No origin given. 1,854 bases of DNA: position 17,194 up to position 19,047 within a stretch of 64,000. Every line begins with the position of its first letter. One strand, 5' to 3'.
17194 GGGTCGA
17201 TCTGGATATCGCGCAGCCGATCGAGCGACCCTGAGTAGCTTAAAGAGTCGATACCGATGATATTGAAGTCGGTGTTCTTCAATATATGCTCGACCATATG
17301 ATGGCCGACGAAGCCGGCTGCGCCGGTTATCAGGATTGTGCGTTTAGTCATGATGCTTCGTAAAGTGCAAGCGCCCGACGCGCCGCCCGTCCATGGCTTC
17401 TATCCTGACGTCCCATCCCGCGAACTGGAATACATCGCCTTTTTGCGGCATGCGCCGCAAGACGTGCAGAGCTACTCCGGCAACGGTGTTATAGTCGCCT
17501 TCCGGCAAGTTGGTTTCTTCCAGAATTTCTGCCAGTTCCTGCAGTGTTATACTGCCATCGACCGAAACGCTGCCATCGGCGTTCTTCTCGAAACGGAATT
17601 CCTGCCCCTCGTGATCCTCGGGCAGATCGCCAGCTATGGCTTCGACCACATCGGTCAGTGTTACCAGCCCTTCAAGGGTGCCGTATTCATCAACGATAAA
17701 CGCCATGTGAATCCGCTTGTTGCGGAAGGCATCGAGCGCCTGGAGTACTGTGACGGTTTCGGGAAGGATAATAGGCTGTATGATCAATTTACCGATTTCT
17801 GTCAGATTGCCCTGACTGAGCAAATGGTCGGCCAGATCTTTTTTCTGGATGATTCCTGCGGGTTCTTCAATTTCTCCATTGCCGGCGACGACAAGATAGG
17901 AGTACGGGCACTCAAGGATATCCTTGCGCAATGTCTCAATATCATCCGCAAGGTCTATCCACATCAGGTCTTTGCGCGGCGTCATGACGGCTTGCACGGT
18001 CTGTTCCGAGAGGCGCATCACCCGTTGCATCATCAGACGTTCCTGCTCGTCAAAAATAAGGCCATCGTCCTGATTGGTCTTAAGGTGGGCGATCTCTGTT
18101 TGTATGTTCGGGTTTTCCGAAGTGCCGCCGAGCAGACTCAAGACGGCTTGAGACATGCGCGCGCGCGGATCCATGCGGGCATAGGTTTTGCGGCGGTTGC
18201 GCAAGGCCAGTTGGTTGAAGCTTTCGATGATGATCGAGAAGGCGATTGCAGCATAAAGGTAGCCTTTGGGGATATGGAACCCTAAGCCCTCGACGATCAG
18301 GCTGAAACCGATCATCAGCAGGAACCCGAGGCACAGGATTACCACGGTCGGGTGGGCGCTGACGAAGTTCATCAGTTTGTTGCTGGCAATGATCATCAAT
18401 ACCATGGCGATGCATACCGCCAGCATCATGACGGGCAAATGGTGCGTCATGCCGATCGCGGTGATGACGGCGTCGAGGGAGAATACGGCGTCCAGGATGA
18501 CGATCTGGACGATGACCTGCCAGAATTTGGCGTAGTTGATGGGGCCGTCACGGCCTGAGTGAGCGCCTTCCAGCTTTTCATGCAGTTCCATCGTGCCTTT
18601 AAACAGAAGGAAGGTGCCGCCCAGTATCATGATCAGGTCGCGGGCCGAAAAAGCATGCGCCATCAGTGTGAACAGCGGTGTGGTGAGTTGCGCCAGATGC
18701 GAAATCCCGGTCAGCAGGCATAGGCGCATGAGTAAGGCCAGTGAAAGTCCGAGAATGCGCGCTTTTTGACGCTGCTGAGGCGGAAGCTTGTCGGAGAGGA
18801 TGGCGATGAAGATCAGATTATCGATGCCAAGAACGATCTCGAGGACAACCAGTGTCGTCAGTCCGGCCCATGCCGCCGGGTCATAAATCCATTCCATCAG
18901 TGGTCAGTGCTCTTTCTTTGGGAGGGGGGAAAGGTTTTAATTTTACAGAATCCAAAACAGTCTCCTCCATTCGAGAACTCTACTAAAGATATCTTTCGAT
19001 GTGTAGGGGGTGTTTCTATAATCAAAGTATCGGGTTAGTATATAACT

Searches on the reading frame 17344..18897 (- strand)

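Call 84: search_protein_families(library=pfam, proteins=[window:17344-18897:-], max_evalue=0.001)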
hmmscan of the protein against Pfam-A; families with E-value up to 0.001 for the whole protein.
window:17344-18897:- (517 aa): 3 families
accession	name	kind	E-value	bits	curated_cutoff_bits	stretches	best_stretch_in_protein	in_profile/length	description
PF03741.22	TerC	-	1.2e-44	152.6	27.8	1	15-203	2-177/178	Integral membrane protein TerC family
PF03471.22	CorC_HlyC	-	1.1e-19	70.7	27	1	438-514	2-79/81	Transporter associated domain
PF00571.33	CBS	-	7.3e-14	52.3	24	1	374-422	8-56/57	CBS domain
